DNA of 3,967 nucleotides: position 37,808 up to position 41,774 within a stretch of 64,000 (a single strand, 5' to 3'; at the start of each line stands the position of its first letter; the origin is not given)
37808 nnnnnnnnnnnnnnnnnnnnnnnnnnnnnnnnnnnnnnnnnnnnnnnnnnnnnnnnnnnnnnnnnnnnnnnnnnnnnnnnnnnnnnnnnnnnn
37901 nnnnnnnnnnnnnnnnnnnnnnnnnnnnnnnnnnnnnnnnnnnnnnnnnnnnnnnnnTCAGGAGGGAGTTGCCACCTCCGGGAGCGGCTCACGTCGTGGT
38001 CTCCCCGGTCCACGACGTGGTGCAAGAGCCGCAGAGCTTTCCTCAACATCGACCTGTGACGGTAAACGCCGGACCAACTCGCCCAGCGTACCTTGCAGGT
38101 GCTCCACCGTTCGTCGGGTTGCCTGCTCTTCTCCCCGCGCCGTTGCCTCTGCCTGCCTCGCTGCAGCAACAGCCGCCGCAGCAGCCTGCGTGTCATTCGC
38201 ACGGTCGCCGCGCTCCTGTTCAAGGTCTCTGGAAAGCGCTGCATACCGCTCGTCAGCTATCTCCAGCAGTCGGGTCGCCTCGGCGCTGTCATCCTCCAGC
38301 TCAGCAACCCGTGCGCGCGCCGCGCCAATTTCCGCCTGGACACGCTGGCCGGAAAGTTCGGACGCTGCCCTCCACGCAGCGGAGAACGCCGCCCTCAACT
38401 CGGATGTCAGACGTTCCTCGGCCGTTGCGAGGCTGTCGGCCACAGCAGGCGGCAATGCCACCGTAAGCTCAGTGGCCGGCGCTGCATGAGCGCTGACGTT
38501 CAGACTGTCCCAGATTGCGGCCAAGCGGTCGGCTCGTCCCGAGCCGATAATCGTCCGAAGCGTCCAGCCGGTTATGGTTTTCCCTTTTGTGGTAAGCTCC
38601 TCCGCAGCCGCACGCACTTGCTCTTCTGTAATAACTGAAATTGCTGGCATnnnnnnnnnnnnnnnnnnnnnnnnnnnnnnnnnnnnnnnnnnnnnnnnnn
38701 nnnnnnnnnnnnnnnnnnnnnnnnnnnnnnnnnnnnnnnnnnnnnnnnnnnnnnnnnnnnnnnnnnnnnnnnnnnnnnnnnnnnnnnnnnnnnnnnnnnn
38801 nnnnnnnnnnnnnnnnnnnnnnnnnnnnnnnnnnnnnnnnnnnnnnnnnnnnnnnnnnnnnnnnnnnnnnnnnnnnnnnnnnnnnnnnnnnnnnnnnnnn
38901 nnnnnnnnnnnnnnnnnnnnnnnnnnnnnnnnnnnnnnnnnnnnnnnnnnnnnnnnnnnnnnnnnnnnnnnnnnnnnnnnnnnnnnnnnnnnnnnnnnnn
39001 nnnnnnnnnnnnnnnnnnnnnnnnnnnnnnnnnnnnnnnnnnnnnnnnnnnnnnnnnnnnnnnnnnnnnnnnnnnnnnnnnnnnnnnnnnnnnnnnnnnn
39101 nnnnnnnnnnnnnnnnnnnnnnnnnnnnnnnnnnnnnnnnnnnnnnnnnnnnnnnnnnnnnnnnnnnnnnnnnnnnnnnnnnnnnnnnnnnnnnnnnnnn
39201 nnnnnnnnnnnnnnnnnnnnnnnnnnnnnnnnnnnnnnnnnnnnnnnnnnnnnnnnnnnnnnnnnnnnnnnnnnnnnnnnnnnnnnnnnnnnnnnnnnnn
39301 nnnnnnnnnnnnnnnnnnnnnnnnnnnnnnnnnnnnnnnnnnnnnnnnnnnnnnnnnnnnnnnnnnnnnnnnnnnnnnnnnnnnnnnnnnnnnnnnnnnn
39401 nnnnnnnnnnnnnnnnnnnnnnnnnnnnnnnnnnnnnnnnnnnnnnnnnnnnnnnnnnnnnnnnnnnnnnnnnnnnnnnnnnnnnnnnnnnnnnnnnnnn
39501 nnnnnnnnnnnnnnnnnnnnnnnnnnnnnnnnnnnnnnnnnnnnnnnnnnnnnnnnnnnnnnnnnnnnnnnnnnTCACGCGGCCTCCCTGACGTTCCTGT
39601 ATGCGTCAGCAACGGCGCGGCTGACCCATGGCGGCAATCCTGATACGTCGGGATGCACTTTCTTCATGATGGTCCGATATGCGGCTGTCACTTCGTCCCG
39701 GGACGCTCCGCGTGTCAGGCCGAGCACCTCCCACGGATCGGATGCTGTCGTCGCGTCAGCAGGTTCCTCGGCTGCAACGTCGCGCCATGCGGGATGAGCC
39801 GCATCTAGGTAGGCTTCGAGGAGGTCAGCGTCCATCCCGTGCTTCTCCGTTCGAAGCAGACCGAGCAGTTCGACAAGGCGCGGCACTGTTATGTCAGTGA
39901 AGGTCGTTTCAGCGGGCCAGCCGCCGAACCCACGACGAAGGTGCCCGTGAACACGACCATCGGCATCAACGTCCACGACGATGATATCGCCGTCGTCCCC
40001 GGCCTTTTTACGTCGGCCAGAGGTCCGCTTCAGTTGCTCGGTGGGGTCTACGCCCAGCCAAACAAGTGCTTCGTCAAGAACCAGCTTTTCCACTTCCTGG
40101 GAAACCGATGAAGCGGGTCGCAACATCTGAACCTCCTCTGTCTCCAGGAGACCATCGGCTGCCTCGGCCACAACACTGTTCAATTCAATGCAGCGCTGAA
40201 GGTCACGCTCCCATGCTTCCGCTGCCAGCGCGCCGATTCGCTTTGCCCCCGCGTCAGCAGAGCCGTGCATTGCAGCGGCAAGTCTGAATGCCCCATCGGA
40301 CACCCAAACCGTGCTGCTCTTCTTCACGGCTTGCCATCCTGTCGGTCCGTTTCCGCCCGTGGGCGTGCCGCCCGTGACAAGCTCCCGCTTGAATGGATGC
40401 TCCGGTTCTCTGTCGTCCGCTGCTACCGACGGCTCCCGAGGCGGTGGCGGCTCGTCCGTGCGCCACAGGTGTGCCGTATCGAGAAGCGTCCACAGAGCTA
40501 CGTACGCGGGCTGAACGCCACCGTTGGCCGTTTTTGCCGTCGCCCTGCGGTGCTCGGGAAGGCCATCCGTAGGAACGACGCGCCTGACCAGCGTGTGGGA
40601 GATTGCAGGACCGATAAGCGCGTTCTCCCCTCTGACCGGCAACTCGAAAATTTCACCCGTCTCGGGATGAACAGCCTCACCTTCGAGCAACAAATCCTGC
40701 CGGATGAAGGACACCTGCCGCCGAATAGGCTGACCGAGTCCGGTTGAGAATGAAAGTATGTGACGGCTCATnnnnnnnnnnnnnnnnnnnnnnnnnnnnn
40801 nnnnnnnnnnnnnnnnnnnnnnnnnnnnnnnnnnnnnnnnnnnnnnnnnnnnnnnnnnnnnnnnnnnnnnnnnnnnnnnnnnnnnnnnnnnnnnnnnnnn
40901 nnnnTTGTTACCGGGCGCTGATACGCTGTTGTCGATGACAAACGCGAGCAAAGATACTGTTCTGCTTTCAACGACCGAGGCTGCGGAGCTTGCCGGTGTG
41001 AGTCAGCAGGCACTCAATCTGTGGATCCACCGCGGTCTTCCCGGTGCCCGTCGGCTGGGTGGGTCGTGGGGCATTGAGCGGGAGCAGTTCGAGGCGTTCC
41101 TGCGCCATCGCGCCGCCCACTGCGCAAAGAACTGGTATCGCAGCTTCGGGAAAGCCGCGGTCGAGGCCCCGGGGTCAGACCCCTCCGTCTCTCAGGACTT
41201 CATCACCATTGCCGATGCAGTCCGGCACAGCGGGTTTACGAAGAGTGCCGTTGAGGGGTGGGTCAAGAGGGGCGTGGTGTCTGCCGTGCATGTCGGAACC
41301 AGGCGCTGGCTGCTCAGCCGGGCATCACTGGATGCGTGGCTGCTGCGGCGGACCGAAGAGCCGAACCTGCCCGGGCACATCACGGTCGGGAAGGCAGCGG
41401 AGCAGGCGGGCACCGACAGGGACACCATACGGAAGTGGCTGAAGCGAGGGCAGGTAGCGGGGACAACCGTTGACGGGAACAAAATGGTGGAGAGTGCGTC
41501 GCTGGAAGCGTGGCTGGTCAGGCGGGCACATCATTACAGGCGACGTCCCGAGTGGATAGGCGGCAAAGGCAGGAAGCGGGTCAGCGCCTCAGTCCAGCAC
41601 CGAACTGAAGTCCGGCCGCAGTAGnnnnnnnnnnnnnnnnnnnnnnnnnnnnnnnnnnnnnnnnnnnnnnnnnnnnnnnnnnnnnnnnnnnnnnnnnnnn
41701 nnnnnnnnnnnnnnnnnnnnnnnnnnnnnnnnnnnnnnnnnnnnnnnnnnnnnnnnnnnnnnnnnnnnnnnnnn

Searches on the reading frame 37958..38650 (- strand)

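Call 21: search_protein_families(library=pfam, proteins=[window:37958-38650:-], max_evalue=0.001)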
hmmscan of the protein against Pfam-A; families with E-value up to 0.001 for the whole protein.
window:37958-38650:- (230 aa): 1 family
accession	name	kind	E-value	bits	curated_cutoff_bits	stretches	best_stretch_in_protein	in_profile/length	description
PF11740.13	KfrA_N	-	1.4e-08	35.8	26.1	1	8-134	1-111/113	Plasmid replication region DNA-binding N-term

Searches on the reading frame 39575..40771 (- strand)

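Call 21: search_protein_families(library=pfam, proteins=[window:39575-40771:-], max_evalue=0.001)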
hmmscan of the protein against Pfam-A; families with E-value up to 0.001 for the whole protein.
window:39575-40771:- (398 aa): 1 family
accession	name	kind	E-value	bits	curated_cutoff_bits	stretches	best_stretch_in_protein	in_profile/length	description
PF00226.36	DnaJ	-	5.6e-07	30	27.8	1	345-377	1-33/63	DnaJ domain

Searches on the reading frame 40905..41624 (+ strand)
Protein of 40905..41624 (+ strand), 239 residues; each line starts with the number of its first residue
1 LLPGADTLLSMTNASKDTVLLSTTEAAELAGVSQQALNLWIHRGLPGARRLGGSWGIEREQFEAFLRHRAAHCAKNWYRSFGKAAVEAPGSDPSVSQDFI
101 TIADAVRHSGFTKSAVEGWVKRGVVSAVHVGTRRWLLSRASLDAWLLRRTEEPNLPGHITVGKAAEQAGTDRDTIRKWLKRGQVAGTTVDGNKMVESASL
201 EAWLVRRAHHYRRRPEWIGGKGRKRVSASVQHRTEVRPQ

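Call 21: search_protein_families(library=pfam, proteins=[window:40905-41624:+], max_evalue=0.001)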
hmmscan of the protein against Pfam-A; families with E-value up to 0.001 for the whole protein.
window:40905-41624:+ (239 aa): 9 families
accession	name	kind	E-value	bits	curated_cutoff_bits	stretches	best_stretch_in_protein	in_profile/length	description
PF12728.13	HTH_17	-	1.1e-19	70.9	27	2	20-69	1-50/51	Helix-turn-helix domain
PF13411.12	MerR_1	-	1e-10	42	21.6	0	160-185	2-27/69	MerR HTH family regulatory protein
PF00376.29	MerR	-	4.6e-08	33.2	28.2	0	160-184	1-25/38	MerR family regulatory protein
PF13518.12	HTH_28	-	5e-08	33.3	25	0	157-181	12-35/52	Helix-turn-helix domain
PF13384.12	HTH_23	-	3e-05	24.1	24.6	0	21-43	18-40/50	Homeodomain-like domain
PF03683.19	UPF0175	-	4.1e-05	23.6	27.9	0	157-185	32-60/75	Uncharacterised protein family (UPF0175)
PF13551.12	HTH_29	-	5.2e-05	23.7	28.1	0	160-181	14-35/64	Winged helix-turn helix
PF13338.12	AbiEi_4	-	0.00013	22.4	25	0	20-45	13-37/49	Transcriptional regulator, AbiEi antitoxin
PF15943.11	YdaS_toxin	-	0.00019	21.6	30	0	24-46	12-36/65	Bacterial toxin YdaS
